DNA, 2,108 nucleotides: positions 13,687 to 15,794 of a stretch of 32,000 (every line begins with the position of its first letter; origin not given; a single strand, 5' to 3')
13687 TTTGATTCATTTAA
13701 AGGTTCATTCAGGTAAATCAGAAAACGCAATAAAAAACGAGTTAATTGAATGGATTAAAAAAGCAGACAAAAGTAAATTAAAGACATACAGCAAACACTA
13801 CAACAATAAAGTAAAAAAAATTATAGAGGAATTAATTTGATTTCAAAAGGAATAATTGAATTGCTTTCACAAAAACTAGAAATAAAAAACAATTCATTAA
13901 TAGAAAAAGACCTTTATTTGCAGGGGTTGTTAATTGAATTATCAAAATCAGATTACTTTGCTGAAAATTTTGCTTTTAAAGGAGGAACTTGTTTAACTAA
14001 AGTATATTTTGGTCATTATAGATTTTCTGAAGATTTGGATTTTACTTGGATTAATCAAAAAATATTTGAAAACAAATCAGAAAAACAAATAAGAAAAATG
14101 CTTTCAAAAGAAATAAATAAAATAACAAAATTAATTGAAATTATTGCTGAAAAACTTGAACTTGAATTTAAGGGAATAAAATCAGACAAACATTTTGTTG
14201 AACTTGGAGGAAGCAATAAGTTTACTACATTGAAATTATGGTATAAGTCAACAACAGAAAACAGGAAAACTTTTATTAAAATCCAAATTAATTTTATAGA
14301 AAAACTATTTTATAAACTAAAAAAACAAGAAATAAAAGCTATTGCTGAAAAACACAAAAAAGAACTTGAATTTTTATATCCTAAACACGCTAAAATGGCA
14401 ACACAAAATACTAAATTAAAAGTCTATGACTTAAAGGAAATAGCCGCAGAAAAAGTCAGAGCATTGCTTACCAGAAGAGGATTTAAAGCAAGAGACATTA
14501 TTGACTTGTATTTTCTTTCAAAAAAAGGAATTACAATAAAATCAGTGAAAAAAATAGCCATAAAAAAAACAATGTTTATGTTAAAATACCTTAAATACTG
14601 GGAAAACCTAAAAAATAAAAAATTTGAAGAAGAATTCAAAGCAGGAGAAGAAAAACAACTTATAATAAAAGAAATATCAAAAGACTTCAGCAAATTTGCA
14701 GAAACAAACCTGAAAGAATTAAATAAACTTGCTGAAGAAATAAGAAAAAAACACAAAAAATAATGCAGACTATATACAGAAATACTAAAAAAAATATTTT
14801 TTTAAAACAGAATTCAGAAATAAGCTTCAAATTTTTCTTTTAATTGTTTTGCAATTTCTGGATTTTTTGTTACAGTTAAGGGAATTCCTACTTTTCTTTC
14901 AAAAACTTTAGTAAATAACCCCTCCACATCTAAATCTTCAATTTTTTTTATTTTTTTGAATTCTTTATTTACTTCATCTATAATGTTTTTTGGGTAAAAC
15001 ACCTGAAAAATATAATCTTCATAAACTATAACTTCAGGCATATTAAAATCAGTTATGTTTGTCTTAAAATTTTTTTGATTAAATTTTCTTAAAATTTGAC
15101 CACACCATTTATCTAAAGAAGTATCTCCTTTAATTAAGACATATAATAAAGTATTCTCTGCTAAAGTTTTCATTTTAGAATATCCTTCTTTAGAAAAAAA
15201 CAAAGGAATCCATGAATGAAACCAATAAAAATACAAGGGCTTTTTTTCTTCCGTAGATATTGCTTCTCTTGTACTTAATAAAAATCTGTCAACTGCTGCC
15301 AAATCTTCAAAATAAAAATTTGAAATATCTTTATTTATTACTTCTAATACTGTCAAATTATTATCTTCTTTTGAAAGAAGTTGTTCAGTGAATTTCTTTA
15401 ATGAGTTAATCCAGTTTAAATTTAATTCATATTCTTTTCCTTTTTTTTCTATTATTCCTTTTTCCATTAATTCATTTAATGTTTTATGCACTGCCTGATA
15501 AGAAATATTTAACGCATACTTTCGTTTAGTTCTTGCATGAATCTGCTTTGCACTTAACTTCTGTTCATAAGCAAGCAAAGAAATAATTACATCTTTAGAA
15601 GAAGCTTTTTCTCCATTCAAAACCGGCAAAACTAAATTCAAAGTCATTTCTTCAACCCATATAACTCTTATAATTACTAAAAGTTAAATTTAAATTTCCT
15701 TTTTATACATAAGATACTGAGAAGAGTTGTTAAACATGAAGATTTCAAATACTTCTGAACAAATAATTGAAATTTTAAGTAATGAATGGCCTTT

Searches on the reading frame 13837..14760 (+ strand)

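Call 35: search_protein_families(library=pfam, proteins=[window:13837-14760:+], max_evalue=0.001)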
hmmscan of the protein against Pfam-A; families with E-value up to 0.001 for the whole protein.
window:13837-14760:+ (308 aa): 1 family
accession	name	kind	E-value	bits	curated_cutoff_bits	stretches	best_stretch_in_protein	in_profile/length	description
PF08843.17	AbiEii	-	4.9e-30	105.6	22.5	1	41-290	11-222/238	Nucleotidyl transferase AbiEii toxin, Type IV TA system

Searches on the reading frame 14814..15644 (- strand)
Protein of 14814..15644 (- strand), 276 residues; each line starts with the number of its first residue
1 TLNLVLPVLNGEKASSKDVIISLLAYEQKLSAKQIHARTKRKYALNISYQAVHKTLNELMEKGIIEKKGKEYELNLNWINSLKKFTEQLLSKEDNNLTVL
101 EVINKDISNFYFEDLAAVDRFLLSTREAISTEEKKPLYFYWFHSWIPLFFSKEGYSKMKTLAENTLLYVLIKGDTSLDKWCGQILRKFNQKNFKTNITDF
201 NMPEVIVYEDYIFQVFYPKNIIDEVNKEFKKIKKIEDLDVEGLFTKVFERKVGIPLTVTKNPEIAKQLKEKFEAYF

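Call 35: search_protein_families(library=pfam, proteins=[window:14814-15644:-], max_evalue=0.001)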
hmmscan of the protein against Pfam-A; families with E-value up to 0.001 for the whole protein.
window:14814-15644:- (276 aa): 1 family
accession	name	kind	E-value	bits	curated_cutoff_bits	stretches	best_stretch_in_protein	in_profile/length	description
PF14947.12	HTH_45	-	4.4e-05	23.9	25.5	1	33-74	17-58/77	Winged helix-turn-helix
